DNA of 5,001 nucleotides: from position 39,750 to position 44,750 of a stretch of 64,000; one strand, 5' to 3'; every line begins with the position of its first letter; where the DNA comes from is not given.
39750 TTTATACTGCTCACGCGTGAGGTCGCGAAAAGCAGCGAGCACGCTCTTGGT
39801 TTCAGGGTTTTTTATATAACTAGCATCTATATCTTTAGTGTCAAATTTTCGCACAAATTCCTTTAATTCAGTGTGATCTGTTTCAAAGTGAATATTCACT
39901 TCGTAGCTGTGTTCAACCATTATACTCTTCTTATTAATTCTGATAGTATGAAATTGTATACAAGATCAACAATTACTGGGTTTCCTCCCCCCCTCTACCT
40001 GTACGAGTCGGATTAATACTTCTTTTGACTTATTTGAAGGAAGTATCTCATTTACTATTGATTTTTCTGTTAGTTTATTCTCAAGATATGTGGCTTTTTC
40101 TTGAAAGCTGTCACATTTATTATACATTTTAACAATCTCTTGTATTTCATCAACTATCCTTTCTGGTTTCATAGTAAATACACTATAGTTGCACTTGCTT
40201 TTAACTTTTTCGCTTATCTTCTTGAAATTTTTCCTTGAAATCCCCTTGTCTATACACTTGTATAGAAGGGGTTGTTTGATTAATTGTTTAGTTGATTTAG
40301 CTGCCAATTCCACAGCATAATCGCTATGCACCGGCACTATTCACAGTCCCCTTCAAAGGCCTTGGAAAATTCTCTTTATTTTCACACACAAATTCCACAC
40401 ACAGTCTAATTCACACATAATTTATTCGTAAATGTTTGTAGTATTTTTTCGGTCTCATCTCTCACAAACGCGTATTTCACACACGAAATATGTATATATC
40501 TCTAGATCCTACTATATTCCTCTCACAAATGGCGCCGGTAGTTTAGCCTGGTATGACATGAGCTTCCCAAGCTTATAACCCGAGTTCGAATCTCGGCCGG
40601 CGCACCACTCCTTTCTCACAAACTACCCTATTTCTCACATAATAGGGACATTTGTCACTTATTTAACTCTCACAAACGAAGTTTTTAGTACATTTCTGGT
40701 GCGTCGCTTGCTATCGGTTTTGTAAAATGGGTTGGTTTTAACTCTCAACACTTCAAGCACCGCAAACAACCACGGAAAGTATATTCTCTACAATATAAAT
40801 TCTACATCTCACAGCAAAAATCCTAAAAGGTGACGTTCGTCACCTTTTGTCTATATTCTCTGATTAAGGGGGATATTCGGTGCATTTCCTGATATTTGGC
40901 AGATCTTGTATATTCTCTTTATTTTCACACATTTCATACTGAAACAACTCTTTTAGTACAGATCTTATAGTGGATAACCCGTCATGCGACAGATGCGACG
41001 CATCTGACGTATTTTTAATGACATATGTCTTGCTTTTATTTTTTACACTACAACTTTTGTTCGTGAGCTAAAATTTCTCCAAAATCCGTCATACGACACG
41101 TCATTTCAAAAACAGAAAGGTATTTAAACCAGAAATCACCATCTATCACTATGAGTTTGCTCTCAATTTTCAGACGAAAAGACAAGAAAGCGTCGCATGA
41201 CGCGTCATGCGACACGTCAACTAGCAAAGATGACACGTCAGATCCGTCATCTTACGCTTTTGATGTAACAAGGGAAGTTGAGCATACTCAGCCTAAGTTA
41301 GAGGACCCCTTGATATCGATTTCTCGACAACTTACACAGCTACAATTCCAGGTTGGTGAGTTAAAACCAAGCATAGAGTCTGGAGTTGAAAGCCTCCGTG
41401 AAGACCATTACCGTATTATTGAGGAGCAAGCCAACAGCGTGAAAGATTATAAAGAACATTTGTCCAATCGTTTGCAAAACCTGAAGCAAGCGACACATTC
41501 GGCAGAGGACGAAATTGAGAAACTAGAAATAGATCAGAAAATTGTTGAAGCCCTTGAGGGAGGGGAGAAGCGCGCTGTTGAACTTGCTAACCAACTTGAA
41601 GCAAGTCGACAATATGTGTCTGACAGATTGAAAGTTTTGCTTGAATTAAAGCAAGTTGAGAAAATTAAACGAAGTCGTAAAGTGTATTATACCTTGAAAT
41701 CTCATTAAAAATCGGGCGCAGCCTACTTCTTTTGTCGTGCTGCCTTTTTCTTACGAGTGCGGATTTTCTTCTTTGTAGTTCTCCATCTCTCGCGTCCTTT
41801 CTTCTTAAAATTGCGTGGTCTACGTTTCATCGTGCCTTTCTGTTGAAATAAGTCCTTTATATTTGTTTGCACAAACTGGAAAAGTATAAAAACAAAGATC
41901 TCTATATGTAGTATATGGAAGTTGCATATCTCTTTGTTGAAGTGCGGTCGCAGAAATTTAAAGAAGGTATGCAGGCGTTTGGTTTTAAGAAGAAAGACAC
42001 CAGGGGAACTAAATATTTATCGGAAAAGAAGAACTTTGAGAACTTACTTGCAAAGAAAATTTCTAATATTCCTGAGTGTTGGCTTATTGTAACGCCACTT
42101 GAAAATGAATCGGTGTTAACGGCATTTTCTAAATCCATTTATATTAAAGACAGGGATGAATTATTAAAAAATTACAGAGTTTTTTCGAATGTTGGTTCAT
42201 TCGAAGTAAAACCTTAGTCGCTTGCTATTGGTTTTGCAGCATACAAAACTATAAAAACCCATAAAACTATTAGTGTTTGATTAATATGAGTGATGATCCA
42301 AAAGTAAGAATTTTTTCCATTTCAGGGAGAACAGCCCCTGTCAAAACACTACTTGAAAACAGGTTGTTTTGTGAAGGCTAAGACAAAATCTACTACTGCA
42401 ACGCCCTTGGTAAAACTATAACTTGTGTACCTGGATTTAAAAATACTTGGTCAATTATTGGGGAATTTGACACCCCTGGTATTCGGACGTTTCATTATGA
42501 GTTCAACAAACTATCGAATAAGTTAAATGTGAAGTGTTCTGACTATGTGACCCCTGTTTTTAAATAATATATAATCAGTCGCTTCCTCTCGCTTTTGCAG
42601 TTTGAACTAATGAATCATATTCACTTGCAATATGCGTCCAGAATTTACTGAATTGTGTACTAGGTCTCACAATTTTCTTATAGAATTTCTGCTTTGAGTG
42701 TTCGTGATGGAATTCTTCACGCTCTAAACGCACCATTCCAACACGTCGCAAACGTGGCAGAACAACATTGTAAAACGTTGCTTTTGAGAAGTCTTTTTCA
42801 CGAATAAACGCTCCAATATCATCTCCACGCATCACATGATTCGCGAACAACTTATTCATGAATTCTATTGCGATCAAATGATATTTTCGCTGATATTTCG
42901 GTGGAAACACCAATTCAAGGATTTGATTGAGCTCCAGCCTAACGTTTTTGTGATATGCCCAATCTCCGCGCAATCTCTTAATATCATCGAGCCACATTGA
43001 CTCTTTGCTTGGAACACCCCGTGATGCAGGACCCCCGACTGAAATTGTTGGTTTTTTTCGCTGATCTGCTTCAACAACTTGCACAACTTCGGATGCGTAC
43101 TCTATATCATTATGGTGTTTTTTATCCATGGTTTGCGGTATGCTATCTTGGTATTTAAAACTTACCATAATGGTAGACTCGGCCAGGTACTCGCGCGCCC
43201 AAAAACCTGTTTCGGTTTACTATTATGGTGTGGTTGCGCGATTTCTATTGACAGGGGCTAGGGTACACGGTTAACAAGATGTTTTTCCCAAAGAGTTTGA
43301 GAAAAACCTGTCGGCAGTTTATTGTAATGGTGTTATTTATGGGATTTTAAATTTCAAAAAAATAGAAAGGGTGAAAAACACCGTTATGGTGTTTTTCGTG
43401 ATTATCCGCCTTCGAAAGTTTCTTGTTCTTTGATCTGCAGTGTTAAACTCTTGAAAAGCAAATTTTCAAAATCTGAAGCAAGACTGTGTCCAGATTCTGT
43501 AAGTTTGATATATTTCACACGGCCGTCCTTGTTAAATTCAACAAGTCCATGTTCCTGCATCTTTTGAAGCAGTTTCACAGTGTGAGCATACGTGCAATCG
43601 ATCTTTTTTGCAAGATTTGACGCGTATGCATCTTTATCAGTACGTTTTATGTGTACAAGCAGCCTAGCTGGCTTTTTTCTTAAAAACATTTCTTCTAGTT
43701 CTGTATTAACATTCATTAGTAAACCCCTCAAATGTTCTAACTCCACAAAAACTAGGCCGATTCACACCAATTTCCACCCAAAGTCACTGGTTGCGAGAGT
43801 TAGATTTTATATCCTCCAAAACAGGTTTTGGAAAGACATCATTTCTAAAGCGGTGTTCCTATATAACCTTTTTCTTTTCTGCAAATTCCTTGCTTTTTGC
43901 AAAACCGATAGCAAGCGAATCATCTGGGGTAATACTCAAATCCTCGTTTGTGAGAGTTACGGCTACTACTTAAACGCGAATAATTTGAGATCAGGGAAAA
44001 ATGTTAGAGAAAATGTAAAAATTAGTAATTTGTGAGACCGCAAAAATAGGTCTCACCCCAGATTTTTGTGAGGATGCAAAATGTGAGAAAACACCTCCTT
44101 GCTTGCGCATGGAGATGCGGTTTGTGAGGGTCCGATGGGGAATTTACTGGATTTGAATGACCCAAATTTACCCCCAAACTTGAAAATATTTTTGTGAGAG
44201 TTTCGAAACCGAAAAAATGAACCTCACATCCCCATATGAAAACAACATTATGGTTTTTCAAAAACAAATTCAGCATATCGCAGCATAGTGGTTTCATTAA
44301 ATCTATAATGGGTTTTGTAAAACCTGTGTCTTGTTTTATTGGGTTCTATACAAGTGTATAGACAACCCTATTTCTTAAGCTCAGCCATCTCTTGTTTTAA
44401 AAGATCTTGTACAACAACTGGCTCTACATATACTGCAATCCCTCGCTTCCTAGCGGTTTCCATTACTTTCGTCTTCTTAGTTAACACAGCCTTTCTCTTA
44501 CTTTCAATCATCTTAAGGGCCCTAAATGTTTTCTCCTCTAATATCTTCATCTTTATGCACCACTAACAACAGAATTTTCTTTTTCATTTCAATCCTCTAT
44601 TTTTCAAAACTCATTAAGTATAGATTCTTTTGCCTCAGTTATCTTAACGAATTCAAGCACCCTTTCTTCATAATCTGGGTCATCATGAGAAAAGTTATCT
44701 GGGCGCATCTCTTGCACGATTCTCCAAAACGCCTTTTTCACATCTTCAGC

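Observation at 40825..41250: Family of TGACG/CGTCA palindromes and 17-nt direct repeats running into the start of a wHTH gene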

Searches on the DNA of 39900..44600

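Call 25: search_rna_families(source=window, start=39900, end=44600, threshold=evalue, max_evalue=1)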
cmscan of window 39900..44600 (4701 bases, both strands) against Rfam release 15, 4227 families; matches with E-value up to 1: 1.
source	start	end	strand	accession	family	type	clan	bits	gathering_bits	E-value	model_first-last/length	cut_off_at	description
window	40532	40604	+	RF00005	tRNA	Gene; tRNA;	CL00001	60.1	29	1.2e-11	1-71/71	no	tRNA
